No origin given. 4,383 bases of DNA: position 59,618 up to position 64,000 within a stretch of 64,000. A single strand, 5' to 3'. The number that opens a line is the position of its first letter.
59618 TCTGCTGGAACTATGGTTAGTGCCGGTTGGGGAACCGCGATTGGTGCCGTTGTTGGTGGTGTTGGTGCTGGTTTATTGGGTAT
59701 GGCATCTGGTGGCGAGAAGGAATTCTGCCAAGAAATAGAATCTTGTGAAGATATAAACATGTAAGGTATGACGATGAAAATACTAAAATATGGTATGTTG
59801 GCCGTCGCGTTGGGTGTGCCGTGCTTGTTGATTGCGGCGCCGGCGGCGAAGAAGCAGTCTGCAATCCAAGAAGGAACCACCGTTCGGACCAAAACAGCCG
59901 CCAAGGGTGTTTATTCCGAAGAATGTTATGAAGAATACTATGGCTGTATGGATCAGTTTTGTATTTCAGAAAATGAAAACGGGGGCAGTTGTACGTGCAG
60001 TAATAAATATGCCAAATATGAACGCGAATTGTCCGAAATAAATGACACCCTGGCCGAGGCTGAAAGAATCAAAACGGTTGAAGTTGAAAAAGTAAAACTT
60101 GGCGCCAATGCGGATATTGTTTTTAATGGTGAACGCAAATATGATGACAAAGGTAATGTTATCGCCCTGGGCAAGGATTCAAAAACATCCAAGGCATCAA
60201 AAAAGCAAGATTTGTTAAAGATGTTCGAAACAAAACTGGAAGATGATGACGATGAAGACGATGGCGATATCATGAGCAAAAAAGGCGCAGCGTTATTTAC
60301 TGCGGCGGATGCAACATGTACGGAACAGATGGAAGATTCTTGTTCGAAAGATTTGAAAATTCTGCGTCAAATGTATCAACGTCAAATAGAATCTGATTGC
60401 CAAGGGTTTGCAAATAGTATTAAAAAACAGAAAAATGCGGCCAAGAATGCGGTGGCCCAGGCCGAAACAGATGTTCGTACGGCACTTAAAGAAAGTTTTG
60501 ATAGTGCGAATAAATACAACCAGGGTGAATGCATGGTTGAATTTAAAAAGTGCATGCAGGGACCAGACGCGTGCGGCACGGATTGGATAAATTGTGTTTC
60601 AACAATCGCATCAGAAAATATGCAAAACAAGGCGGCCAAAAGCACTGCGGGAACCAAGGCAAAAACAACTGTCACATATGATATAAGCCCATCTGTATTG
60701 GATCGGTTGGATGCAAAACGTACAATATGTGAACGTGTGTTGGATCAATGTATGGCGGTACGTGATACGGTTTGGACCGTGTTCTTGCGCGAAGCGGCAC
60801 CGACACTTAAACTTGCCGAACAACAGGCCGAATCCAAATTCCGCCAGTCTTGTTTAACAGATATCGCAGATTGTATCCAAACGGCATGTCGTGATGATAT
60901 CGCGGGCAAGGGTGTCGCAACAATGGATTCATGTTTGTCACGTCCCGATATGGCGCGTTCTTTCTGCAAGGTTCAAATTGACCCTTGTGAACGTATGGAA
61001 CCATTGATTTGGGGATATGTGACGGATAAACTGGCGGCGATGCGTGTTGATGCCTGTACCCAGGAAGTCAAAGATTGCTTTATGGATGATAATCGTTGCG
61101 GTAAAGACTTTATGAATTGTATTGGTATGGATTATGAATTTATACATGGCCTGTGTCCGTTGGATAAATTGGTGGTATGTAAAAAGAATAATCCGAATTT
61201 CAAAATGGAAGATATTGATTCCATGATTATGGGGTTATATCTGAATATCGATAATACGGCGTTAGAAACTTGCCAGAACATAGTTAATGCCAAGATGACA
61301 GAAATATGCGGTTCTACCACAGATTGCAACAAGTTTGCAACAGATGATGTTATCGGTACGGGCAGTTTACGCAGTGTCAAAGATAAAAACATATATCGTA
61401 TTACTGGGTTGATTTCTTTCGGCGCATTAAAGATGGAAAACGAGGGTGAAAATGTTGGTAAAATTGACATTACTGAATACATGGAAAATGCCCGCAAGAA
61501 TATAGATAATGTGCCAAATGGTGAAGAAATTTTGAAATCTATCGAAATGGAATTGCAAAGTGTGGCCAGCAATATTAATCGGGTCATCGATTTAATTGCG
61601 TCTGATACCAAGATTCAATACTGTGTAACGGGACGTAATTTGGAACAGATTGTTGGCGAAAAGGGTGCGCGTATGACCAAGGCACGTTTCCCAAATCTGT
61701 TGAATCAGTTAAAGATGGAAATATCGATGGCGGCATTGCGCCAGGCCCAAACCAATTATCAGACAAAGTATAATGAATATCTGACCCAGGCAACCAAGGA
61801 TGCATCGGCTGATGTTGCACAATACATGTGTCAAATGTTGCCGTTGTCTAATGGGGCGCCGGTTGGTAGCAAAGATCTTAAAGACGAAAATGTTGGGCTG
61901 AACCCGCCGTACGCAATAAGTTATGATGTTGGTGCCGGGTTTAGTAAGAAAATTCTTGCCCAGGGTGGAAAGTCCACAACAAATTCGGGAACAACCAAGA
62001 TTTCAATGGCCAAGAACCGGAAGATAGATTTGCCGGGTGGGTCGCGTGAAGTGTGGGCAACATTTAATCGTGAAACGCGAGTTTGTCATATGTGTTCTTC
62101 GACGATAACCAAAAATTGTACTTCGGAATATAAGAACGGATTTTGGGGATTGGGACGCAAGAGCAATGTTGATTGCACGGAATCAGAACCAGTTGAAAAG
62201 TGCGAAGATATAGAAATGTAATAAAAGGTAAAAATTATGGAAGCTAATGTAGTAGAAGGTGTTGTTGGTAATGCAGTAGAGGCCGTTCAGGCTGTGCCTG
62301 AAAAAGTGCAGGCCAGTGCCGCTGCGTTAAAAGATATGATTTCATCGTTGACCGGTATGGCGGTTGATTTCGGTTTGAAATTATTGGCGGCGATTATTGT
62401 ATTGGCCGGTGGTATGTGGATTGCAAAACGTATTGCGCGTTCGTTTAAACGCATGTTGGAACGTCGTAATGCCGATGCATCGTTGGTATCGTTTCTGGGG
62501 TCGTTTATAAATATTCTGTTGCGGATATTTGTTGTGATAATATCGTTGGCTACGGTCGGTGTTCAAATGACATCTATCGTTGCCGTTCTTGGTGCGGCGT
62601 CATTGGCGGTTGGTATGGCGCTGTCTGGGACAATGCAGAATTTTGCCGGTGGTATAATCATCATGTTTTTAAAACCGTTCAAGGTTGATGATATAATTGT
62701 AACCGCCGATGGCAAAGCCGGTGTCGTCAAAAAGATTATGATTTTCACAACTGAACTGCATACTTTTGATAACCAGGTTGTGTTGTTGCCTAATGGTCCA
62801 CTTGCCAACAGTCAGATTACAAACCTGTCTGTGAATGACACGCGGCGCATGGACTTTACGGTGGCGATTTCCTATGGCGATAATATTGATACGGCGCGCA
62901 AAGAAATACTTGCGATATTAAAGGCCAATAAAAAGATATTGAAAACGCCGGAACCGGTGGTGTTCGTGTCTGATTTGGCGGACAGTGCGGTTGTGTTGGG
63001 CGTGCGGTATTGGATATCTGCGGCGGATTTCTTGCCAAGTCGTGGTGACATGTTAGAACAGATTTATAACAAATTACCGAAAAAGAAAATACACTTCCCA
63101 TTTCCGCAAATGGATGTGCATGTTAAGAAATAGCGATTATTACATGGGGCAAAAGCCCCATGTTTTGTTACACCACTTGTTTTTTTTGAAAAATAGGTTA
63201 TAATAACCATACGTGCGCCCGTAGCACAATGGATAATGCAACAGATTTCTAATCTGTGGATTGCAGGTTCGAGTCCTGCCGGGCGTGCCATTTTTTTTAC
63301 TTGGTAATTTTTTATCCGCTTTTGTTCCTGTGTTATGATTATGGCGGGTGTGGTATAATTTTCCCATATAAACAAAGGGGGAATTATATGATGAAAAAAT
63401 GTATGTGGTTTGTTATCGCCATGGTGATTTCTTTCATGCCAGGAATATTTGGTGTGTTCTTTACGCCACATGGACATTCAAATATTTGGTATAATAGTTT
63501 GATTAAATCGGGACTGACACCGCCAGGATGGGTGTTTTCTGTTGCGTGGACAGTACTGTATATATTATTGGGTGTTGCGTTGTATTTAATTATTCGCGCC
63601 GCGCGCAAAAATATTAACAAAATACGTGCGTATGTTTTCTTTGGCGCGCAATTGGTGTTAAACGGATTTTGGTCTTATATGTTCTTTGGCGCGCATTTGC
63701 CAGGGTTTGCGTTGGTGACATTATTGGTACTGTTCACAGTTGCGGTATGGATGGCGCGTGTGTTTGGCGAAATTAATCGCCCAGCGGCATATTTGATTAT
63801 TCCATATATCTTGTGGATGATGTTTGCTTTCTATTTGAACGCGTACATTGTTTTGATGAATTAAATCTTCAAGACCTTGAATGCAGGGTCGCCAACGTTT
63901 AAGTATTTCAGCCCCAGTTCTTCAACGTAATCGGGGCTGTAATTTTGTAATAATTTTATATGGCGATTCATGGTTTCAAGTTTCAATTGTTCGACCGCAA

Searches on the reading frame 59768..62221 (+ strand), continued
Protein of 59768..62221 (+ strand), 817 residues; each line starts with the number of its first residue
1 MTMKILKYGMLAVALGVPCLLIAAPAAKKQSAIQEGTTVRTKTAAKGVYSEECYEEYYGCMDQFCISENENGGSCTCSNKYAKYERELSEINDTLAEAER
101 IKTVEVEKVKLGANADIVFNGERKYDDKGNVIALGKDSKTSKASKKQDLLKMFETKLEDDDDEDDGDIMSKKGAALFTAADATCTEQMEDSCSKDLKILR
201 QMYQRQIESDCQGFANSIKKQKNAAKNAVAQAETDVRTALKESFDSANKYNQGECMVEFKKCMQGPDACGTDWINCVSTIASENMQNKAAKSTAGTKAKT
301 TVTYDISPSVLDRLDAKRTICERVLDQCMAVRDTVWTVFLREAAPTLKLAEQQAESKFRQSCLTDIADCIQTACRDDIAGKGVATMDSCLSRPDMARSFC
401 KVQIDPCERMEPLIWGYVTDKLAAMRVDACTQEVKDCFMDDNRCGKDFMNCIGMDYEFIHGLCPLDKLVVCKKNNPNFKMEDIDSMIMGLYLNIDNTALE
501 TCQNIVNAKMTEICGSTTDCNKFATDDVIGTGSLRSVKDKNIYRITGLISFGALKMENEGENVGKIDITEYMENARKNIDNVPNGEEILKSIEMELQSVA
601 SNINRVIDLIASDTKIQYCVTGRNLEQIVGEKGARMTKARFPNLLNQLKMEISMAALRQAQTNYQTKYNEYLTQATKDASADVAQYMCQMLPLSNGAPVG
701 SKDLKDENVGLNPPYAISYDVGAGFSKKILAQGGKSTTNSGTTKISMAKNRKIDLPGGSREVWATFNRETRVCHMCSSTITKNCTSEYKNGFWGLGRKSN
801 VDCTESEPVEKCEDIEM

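Call 51: search_protein_representatives(alignment_id=A2)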
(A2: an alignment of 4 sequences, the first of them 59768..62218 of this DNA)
Query: 4 sequences, 830 profile positions. Proteins with E-value up to 0.001 (for the whole library): 976; up to 1e-10: 801; up to 1e-30: 491. The best 150 are listed.
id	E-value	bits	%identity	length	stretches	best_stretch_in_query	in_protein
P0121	1.0e-231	787.9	-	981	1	1-797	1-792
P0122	1.1e-214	731.5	-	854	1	94-819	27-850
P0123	1.1e-206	705.1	-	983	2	1-636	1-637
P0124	1.6e-198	678.0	-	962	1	16-819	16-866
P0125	7.6e-181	619.6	-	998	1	16-820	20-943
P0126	5.0e-179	613.6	-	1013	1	15-781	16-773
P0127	1.1e-175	602.6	-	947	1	16-782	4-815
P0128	2.1e-175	601.6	-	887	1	8-804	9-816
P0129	4.2e-171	587.4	-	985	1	4-786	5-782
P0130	1.0e-170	586.1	-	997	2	1-612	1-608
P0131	1.1e-170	586.0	-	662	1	1-624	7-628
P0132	2.1e-168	578.5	-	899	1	51-805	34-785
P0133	8.3e-163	559.9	-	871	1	90-778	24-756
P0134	6.3e-162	557.0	-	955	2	19-777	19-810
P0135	1.4e-161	555.9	-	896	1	89-809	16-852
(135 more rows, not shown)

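Call 80: search_protein_families(library=pfam, alignment_id=A1, max_evalue=0.1)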
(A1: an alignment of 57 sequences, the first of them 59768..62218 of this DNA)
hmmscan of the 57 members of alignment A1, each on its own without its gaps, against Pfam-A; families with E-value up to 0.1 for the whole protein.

A. member 1, window:59768-62218:+ (817 aa): 1 family
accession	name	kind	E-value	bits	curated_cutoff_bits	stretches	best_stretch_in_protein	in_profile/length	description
PF23406.1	ZNF380_CC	-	0.0033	18.3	28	0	190-250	7-69/81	ZNF380 coiled-coil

B. families by the number of members that match (of 57 scanned): 23 families
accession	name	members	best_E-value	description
PF04513.17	Baculo_PEP_C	7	0.00052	Baculovirus polyhedron envelope protein, PEP, C terminus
PF05289.16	BLYB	4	0.011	Borrelia hemolysin accessory protein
PF00524.23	PPV_E1_N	3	0.015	E1 Protein, N terminal domain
PF02583.22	Trns_repr_metal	3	0.039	Metal-sensitive transcriptional repressor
PF21658.2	LNYV_PP_C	3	0.048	Lettuce necrotic yellow virus phosphoprotein C-terminal domain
PF09802.14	Sec66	2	0.051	Preprotein translocase subunit Sec66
PF23406.1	ZNF380_CC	1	0.0033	ZNF380 coiled-coil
PF11433.13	DUF3198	1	0.012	Protein of unknown function (DUF3198)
PF20428.3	Sey1_3HB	1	0.021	Sey1 three-helix bundle domain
PF08738.15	Gon7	1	0.026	Gon7 family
PF06112.16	Herpes_capsid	1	0.034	Gammaherpesvirus capsid protein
PF11942.13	Spt5_N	1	0.037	Spt5 transcription elongation factor, acidic N-terminal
PF12825.12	DUF3818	1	0.05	Domain of unknown function in PX-proteins (DUF3818)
PF16505.10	Emaravirus_P4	1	0.052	P4 movement protein of Emaravirus, and the 30K superfamily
PF19861.4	DUF6335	1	0.053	Family of unknown function (DUF6335)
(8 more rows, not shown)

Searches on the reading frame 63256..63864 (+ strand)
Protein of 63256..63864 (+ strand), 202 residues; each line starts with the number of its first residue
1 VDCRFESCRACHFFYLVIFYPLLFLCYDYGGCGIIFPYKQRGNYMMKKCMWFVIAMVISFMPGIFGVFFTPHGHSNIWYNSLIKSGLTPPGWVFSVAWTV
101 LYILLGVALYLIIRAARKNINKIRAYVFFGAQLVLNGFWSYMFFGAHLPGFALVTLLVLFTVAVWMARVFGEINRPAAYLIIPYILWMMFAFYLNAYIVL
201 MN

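Call 46: search_protein_families(library=pfam, proteins=[window:63256-63864:+], max_evalue=0.001)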
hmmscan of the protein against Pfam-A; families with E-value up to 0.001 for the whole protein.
window:63256-63864:+ (202 aa): 1 family
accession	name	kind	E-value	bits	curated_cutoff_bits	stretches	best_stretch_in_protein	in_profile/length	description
PF03073.20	TspO_MBR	-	5.2e-39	133.7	24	1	56-199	2-144/145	TspO/MBR family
